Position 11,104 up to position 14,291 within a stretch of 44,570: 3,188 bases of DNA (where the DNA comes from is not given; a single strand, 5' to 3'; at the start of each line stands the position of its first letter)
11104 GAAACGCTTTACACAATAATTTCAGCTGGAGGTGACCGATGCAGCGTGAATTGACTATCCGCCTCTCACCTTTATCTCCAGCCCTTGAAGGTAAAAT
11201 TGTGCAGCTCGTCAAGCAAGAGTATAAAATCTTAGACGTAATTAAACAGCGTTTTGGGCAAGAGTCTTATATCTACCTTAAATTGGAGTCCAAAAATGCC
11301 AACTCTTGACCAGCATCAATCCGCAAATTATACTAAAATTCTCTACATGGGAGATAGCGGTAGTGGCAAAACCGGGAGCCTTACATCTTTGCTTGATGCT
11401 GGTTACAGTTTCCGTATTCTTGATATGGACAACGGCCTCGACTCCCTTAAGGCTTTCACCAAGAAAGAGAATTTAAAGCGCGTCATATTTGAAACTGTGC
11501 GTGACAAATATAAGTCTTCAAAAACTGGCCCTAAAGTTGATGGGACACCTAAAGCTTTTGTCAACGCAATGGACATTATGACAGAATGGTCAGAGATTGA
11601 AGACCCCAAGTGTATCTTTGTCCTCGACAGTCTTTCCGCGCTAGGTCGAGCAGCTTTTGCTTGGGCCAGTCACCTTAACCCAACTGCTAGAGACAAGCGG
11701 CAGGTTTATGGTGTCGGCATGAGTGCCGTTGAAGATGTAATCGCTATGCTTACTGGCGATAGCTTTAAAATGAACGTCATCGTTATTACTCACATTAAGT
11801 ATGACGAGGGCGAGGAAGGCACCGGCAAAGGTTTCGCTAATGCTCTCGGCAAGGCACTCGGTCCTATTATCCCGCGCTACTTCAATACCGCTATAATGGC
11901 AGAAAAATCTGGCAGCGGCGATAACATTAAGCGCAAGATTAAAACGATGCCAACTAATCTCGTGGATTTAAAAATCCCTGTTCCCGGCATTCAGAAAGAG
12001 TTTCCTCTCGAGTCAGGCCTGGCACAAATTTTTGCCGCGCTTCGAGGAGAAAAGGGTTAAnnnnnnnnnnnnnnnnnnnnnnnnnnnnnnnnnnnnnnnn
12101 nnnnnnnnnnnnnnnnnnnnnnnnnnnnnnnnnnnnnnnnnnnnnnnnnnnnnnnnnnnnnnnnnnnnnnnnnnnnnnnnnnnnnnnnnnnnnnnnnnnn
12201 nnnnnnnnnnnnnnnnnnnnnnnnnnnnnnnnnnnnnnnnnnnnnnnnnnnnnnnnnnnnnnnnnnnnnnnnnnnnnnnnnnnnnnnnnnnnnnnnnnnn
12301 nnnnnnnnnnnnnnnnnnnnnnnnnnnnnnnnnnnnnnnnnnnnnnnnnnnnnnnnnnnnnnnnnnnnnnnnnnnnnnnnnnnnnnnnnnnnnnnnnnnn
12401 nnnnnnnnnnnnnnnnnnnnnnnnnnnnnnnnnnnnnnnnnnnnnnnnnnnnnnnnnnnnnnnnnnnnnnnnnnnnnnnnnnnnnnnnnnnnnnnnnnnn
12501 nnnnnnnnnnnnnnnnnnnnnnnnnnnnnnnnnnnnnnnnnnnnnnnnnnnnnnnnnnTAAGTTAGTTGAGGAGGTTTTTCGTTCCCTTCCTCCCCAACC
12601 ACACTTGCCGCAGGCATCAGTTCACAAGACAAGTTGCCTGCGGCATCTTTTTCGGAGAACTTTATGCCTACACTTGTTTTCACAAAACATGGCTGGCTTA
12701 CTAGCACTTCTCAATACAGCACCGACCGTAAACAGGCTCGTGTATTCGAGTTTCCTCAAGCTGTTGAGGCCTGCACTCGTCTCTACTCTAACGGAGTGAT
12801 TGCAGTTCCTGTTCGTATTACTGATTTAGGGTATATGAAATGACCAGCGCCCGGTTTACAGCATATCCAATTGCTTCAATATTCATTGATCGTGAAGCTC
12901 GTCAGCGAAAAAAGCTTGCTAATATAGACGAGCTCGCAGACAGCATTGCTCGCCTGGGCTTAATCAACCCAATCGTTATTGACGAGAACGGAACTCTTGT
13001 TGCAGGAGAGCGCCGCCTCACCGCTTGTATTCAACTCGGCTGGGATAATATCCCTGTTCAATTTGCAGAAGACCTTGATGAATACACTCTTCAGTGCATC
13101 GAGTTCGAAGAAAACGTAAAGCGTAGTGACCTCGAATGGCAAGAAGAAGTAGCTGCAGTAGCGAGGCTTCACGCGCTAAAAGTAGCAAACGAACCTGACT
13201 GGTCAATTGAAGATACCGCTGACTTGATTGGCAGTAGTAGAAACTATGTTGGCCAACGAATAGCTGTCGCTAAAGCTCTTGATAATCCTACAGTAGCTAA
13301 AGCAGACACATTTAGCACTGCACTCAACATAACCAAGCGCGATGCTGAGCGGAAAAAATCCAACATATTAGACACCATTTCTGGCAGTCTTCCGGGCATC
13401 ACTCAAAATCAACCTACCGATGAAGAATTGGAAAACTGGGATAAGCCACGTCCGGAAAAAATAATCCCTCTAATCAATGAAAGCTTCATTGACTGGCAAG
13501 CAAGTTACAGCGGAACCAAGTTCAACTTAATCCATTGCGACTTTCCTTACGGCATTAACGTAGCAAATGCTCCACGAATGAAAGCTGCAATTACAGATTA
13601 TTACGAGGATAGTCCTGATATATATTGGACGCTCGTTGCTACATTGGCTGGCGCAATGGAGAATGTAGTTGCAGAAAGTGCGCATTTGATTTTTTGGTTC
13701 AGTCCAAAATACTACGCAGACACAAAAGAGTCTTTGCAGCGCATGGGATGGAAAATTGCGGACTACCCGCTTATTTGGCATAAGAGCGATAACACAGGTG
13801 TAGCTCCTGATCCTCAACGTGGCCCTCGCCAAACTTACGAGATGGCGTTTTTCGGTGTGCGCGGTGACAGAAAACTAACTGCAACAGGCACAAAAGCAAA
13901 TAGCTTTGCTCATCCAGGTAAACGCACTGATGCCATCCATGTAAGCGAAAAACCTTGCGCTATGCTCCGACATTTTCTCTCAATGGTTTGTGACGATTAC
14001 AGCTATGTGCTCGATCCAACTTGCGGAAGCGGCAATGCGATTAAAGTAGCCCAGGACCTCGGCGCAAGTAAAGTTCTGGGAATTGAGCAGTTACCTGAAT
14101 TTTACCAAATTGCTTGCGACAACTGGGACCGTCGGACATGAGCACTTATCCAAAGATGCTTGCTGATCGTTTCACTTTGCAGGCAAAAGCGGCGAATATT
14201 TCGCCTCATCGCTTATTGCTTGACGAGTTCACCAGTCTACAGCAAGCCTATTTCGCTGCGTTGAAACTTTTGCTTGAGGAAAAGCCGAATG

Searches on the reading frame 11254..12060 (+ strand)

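Call 3: search_protein_families(library=pfam, proteins=[window:11254-12060:+], max_evalue=0.01)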
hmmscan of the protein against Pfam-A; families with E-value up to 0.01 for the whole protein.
window:11254-12060:+ (268 aa): 1 family
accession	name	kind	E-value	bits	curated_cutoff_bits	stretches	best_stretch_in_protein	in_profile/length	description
PF13479.12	AAA_24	-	1.3e-09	38.6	27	1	27-240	3-192/195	AAA domain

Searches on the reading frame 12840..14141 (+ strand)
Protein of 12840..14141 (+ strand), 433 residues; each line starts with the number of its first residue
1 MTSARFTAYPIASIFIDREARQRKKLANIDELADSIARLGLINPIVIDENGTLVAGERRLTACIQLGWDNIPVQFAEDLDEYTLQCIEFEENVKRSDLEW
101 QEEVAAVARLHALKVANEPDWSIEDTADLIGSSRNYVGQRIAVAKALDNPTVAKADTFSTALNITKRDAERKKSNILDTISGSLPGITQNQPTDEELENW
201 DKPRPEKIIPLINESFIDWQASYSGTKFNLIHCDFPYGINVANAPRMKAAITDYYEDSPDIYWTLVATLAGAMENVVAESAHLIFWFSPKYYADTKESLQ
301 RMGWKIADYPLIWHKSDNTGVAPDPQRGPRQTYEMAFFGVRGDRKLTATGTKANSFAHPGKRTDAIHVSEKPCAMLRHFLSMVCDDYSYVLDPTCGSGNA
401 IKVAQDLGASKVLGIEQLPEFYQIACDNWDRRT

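Call 3: search_protein_families(library=pfam, proteins=[window:12840-14141:+], max_evalue=0.01)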
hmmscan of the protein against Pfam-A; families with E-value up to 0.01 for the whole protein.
window:12840-14141:+ (433 aa): 2 families
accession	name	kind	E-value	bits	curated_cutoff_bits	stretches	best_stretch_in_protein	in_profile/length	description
PF01555.25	N6_N4_Mtase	-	6.3e-11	43.1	26.7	1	229-425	2-219/221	DNA methylase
PF02195.25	ParB_N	-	2.6e-08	34.3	26.3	1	20-93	18-94/95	ParB N-terminal domain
